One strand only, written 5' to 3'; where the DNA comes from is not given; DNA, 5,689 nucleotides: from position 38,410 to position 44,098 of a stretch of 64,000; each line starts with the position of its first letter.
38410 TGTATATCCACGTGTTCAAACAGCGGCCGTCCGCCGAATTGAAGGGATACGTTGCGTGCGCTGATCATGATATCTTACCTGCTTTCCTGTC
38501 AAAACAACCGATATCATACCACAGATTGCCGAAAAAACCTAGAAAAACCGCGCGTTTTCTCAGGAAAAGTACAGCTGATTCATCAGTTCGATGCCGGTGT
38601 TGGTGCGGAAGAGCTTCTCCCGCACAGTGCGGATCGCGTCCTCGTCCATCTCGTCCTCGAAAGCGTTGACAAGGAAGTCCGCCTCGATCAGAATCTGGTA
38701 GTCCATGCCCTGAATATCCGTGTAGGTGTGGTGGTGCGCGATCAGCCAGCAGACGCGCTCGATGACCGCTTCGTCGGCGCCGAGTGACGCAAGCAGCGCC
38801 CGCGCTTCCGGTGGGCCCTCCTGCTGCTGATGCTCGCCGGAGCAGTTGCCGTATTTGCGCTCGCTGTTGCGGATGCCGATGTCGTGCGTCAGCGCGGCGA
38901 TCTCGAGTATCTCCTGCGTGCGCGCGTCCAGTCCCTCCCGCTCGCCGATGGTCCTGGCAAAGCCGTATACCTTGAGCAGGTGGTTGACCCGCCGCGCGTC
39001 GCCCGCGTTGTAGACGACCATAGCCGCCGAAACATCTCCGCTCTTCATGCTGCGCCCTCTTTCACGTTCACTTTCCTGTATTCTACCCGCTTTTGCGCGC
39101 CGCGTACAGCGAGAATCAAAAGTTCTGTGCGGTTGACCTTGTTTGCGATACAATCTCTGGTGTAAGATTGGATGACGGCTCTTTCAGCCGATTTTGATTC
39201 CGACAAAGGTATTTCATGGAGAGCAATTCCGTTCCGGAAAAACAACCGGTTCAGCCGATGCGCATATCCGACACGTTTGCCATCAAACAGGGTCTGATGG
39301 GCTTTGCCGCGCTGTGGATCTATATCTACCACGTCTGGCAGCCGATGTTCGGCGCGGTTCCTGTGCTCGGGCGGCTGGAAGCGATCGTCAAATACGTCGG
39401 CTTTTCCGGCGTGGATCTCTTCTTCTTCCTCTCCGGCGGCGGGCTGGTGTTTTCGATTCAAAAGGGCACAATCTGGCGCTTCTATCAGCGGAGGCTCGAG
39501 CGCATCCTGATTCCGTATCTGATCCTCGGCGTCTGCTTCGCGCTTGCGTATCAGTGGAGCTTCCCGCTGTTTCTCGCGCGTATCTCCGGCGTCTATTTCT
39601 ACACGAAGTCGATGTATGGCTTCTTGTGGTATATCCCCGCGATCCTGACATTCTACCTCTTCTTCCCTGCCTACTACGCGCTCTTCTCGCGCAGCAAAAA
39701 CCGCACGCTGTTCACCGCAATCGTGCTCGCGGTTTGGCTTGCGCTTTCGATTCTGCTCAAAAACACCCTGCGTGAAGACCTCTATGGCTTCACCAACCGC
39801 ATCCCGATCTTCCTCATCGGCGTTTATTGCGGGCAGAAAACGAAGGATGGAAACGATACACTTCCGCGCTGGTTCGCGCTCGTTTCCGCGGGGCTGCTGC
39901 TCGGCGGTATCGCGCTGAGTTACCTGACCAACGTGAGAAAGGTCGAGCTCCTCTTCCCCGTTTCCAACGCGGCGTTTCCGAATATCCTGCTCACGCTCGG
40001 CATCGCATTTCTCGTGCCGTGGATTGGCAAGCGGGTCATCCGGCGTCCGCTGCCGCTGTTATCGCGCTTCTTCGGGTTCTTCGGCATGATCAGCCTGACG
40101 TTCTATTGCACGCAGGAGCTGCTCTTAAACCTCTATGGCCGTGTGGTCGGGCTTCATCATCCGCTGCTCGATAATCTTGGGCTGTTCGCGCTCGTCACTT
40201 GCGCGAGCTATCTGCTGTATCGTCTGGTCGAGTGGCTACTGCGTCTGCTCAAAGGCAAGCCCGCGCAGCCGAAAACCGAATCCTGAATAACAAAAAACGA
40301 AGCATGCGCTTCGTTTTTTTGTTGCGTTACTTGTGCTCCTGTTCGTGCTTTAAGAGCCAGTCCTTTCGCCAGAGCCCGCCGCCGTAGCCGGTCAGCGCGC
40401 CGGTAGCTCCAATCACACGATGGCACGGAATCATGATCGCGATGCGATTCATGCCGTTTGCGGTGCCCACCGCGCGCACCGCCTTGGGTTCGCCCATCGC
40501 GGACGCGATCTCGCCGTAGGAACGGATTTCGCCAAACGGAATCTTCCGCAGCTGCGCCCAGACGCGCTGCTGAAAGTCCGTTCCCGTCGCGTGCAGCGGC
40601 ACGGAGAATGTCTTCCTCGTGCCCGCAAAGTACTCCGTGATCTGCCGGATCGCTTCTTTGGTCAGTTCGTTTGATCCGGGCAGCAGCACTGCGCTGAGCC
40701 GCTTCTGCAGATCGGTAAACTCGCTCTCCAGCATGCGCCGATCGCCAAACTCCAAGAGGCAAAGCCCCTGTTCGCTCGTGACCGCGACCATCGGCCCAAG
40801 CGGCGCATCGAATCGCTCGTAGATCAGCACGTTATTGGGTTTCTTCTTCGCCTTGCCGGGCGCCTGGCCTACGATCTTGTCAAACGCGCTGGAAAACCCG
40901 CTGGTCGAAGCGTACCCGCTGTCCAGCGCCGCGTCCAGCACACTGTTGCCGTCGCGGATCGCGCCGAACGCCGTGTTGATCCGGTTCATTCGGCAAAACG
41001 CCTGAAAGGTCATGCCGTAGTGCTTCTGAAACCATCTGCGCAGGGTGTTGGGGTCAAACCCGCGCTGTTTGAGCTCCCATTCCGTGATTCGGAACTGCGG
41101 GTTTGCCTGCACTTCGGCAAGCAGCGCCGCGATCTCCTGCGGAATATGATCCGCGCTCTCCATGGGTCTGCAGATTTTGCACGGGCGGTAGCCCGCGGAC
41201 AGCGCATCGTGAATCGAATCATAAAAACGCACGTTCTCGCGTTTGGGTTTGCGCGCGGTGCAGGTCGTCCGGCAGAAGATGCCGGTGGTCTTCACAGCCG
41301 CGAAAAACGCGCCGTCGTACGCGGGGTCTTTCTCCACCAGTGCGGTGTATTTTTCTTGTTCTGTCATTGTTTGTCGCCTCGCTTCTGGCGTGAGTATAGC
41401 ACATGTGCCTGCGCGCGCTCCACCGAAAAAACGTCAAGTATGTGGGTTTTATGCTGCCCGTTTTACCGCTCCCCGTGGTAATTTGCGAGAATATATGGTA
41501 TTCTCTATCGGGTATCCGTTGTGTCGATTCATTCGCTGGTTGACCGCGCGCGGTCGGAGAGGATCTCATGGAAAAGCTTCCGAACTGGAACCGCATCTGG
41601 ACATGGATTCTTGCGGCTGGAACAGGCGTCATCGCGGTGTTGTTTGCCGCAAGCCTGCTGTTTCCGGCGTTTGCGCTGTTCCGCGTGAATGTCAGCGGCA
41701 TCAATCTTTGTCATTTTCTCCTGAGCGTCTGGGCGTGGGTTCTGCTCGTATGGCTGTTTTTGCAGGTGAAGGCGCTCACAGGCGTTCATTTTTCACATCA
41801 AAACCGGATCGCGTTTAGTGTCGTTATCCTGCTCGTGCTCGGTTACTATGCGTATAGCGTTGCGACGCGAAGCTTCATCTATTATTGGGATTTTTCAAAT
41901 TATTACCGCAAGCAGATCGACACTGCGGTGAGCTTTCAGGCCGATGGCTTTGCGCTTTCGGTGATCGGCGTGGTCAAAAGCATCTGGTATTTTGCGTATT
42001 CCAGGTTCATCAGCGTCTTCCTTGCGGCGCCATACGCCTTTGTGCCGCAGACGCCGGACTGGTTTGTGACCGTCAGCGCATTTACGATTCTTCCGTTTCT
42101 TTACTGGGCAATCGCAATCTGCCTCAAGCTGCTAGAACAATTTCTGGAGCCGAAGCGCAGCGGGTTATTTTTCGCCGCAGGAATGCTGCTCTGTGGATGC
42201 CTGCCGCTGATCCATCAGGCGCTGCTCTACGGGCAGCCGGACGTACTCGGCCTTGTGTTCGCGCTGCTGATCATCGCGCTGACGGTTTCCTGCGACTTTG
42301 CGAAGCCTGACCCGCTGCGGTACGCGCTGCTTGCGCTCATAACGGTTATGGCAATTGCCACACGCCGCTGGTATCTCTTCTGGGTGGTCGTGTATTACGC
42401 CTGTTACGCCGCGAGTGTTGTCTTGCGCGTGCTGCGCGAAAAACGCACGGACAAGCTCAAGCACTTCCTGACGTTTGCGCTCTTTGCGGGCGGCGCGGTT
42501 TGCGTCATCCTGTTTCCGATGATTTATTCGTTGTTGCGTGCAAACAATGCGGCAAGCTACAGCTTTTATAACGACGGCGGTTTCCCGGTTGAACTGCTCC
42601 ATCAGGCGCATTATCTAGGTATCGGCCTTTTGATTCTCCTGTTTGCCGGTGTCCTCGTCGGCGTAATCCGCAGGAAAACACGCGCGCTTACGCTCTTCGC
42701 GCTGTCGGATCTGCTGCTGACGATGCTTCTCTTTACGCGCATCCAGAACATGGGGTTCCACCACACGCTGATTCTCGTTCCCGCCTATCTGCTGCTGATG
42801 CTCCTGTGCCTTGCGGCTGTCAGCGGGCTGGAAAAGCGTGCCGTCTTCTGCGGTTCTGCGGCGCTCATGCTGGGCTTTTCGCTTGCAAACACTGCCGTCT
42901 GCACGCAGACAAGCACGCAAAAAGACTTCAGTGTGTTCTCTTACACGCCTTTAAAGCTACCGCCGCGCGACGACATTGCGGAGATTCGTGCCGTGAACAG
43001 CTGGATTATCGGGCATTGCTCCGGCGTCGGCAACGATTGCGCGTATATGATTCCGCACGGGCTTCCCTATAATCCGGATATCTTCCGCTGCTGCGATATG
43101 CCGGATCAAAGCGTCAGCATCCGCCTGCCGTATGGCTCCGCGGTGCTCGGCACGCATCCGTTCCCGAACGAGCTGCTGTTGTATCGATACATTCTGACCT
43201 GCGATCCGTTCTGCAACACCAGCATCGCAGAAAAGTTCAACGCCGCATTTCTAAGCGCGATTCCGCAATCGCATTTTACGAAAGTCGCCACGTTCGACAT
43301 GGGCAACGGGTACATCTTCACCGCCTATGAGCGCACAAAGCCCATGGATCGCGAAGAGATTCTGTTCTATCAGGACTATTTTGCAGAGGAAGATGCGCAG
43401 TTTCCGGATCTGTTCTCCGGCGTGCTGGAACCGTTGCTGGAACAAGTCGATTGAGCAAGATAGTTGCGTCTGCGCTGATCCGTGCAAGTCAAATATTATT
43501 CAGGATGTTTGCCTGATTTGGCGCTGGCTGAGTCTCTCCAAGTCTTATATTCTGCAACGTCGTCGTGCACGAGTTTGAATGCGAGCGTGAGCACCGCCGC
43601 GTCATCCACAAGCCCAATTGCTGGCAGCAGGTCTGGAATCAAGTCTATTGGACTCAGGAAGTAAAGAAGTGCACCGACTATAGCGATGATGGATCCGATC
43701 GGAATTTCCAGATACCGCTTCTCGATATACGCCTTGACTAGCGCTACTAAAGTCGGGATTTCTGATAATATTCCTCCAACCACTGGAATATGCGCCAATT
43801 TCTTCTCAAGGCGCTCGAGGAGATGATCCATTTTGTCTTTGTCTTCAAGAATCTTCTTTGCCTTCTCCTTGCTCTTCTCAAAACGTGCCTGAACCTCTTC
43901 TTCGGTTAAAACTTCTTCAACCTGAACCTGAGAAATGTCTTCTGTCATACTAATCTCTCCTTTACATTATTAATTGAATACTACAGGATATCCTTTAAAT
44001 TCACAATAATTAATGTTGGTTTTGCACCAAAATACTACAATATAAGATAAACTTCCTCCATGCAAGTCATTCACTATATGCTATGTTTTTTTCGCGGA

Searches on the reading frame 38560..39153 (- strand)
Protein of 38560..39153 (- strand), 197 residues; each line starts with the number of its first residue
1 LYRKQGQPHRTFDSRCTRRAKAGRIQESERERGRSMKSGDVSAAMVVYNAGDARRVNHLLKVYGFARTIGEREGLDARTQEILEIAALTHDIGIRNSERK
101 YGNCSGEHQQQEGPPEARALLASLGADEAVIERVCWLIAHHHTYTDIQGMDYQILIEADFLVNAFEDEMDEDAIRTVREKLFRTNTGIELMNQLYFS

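Call 77: search_protein_families(library=pfam, proteins=[window:38560-39153:-], max_evalue=0.001)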
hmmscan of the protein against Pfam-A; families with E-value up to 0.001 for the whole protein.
window:38560-39153:- (197 aa): 1 family
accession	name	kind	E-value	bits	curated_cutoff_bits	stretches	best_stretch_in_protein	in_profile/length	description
PF01966.28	HD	-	8.7e-09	36.1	22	1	55-148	1-92/116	HD domain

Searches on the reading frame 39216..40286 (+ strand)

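Call 27: search_protein_families(library=pfam, proteins=[window:39216-40286:+], max_evalue=0.0001)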
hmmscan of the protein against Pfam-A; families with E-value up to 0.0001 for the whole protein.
window:39216-40286:+ (356 aa): 1 family
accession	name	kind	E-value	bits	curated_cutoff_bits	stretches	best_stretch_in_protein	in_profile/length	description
PF01757.29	Acyl_transf_3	-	1.3e-28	100.4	31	1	29-336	9-326/326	Acyltransferase domain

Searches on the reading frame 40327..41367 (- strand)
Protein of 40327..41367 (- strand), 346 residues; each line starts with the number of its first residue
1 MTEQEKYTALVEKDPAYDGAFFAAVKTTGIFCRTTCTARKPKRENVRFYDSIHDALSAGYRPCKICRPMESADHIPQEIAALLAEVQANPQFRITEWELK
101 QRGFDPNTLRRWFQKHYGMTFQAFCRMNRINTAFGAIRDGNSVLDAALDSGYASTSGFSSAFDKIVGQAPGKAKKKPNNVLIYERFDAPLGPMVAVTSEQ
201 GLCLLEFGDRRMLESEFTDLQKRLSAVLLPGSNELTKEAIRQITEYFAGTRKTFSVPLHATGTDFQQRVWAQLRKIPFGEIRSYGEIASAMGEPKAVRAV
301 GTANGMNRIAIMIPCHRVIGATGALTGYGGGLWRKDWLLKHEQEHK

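Call 27: search_protein_families(library=pfam, proteins=[window:40327-41367:-], max_evalue=0.0001)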
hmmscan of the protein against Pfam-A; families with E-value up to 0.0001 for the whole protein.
window:40327-41367:- (346 aa): 5 families
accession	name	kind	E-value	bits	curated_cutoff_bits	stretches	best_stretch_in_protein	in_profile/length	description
PF01035.26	DNA_binding_1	-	7.5e-35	119.1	27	1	264-343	1-80/81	6-O-methylguanine DNA methyltransferase, DNA binding domain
PF02805.21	Ada_Zn_binding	-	3.5e-30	104.2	23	1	6-68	2-64/65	Metal binding domain of Ada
PF12833.13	HTH_18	-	3e-15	56.7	33.6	1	103-175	6-79/80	Helix-turn-helix domain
PF02870.21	Methyltransf_1N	-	9.2e-08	33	21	1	182-259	2-70/71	6-O-methylguanine DNA methyltransferase, ribonuclease-like domain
PF00165.29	HTH_AraC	-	1.6e-07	31.7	26.6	0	141-170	9-37/42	Bacterial regulatory helix-turn-helix proteins, AraC family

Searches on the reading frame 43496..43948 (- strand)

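Call 77: search_protein_families(library=pfam, proteins=[window:43496-43948:-], max_evalue=0.001)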
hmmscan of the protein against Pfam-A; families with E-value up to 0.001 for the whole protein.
window:43496-43948:- (150 aa): 1 family
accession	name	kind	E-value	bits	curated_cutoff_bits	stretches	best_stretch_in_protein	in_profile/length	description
PF06803.17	DUF1232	-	1.9e-14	53.6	23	1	87-122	2-37/37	Protein of unknown function (DUF1232)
